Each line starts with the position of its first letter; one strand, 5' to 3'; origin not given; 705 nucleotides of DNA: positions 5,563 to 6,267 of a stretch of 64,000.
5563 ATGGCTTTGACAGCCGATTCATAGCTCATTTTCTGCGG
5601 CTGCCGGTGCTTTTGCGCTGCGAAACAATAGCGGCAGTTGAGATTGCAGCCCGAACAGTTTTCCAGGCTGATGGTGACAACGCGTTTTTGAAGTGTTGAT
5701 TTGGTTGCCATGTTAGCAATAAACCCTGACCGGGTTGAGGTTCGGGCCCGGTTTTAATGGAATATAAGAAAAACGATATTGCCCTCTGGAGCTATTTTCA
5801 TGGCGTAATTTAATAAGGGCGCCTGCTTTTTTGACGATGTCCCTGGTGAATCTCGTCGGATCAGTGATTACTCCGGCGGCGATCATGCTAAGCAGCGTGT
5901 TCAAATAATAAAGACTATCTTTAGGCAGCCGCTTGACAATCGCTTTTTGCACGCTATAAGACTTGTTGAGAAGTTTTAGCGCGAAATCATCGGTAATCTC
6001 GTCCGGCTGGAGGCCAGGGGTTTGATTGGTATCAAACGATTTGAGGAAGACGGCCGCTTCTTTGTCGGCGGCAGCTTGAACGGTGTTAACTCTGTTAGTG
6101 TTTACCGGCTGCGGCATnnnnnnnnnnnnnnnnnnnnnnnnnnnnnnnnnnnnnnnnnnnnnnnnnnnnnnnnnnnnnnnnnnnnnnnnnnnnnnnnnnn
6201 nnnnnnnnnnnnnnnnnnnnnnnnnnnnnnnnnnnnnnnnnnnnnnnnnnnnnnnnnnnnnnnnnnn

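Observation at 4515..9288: Lipoprotein (1056 aa) – small protein (134 aa) – radical SAM/SPASM operon next to ADP-heptose genes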

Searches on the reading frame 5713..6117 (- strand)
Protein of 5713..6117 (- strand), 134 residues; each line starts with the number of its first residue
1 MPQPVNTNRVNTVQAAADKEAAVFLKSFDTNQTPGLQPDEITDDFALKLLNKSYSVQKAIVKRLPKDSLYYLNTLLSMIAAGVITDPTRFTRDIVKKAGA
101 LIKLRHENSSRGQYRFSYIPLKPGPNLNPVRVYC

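Call 4: search_protein_families(library=pfam, proteins=[window:5713-6117:-], max_evalue=0.1)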
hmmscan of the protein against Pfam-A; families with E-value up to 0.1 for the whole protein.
window:5713-6117:- (134 aa): 0 families

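Call 5: search_protein_families(library=ncbifam, proteins=[window:5713-6117:-], max_evalue=0.1)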
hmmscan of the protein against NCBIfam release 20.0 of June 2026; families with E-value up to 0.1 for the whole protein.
window:5713-6117:- (134 aa): 0 families

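Call 9: find_homologous_proteins(query=window:5713-6117:-, max_evalue=0.01)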
Query window:5713-6117:- (134 aa): 4 proteins with E <= 0.01 among 15 candidates.
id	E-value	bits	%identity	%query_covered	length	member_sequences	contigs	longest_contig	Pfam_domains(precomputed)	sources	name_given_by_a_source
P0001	3.5e-82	290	100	100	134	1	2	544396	-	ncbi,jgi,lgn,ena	ncbi:MAG: hypothetical protein WCW67_07820 [Candidatus Margulisiibacteriota bacterium]|jgi:hypotheti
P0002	5.1e-72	258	90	100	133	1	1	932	-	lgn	-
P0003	1.9e-57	210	73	100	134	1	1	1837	-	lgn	-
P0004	2.1e-36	142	54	100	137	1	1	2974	-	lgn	-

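Call 11: find_encoding_contigs(protein=P0004, flank=10000)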
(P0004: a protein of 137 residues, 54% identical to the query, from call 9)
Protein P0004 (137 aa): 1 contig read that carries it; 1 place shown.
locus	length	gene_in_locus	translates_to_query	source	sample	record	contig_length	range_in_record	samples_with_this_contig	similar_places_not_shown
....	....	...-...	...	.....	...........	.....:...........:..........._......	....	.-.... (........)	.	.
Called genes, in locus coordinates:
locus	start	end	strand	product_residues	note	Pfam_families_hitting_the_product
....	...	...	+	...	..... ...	-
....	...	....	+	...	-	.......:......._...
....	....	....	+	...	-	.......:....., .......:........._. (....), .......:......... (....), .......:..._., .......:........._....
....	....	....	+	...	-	?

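Call 12: find_encoding_contigs(protein=P0003, flank=10000)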
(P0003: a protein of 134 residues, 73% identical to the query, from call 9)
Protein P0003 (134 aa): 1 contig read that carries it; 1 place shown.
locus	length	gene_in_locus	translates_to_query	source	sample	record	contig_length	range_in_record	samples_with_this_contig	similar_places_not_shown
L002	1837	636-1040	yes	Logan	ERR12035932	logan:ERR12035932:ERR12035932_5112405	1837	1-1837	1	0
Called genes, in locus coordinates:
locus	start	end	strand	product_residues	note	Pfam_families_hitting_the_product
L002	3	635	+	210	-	?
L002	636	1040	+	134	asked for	-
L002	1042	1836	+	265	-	?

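Call 22: find_homologous_proteins(query=A2, max_evalue=0.01)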
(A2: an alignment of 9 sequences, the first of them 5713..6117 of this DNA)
Query A2 (9 sequences) (134 aa, profile of the alignment): 8 proteins with E <= 0.01 among 1941 candidates.
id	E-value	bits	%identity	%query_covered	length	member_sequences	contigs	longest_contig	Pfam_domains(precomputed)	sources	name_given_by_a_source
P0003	4.6e-40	155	73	100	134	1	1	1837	-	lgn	-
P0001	1.5e-39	153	100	100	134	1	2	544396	-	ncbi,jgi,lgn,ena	ncbi:MAG: hypothetical protein WCW67_07820 [Candidatus Margulisiibacteriota bacterium]|jgi:hypotheti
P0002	2.4e-39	152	90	100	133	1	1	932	-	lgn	-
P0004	5.5e-38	148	54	100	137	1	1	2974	-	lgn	-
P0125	6.8e-34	135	32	66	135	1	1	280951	-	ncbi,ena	-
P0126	3.8e-33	132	32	89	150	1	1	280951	-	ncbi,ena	-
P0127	5.8e-31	125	-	-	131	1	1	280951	-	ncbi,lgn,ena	-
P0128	7.3e-25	105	28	86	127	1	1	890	-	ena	-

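Call 28: search_protein_families(library=padloc, proteins=[window:5713-6117:-], max_evalue=0.01)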
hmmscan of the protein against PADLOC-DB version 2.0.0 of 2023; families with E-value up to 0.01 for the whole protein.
window:5713-6117:- (134 aa): 0 families

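Call 36: predict_structure(alignment_id=A3)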
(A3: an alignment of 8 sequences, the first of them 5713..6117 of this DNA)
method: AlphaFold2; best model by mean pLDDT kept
length: 134 residues; sequences in the alignment: 8
mean_pLDDT: 67.2   pTM: 0.58
mean pLDDT of the five models: 67.2, 64.5, 63.2, 62.7, 60.1
residues with pLDDT >= 90: 0; 70-90: 75; 50-70: 23; < 50: 36
segments of 3 or more residues with pLDDT < 50: 1-4, 31-33, 106-124, 126-134
pLDDT, mean of each block of 10 residues (from residue 1): 50 81 79 57 83 86 79 79 71 81 53 40 45 40
secondary structure, 60 per line:
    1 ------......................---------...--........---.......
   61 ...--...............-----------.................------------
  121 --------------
elements in order: H7-28 H43-50 H54-63 H66-80 H92-108

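Call 40: fold_search(model_id=the predicted structure, library=pdb)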
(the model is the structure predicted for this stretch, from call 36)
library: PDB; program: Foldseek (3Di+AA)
matches with E <= 10: 127; with E <= 0.001: 0
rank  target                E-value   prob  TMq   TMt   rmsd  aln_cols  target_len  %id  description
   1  6tbl_A                1.1e+00  0.25  0.31  0.34   8.4       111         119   19  Crystal structure of MMS19(CTD)-CIAO1-CIAO2B CIA targeting complex (released 2020-07-29)
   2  6tbl_B                1.1e+00  0.21  0.29  0.31   7.6       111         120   16  Crystal structure of MMS19(CTD)-CIAO1-CIAO2B CIA targeting complex (released 2020-07-29)
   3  4j8s_A                1.3e+00  0.15  0.24  0.20  11.7       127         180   15  Crystal structure of human CNOT1 MIF4G domain in complex with a TTP peptide (released 2013-05-08)
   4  7z3p_A                1.5e+00  0.08  0.17  0.20  13.2       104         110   15  Crystal structure of the mouse leptin:LepR-CRH2 encounter complex to 1.95 A resolution. (released 2023-03-22)
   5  5ic9_A                1.9e+00  0.13  0.25  0.26  13.2       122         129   17  Structure of the CTD complex of Utp12 and Utp13 (released 2016-07-06)
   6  1bgc                  2.0e+00  0.06  0.17  0.16  12.0        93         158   15  CRYSTAL STRUCTURE OF CANINE AND BOVINE GRANULOCYTE-COLONY STIMULATING FACTOR (G-CSF) (released 1993-10-31)
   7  5ica_A                2.2e+00  0.11  0.26  0.22  14.4       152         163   16  Structure of the CTD complex of UTP12, Utp13, Utp1 and Utp21 (released 2016-07-06)
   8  6w17_G                2.3e+00  0.18  0.31  0.29  14.7       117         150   12  Structure of Dip1-activated Arp2/3 complex with nucleated actin filament (released 2020-08-12)
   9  2l0i_MODEL_1_A        3.0e+00  0.12  0.25  0.25  13.9       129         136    8  Solution structure of Rtt103 CTD-interacting domain bound to a Ser2 phosphorylated CTD peptide (released 2010-09-08)
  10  5yxb_A                3.0e+00  0.05  0.18  0.13  13.9       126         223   13  A ligand binding to FXR (released 2019-03-13)
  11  7q1e_C                3.0e+00  0.04  0.16  0.14  13.5       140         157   11  CPAP:TUBULIN:IIH5 ALPHAREP COMPLEX (released 2022-04-13)
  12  6rxt_UL               3.1e+00  0.08  0.24  0.05  15.6       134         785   13  Cryo-EM structure of the 90S pre-ribosome (Kre33-Noc4) from Chaetomium thermophilum, state A (released 2019-08-14)
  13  1zxv_A                3.3e+00  0.03  0.17  0.04  21.8       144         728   11  X-Ray Crystal Structure of the Anthrax Lethal Factor Bound to a Small Molecule Inhibitor, BI-MFM3, 3-{5-[5-(4-Chloro-p (released 2005-07-05)
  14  6l88_D                3.7e+00  0.06  0.21  0.16  10.9       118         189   14  Crystal structure of mineralocorticoid receptor ligand binding domain in complex with esaxerenone (released 2020-02-12)
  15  3on4_E                3.8e+00  0.10  0.25  0.19  12.0       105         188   15  Crystal structure of TetR transcriptional regulator from Legionella pneumophila (released 2010-09-22)
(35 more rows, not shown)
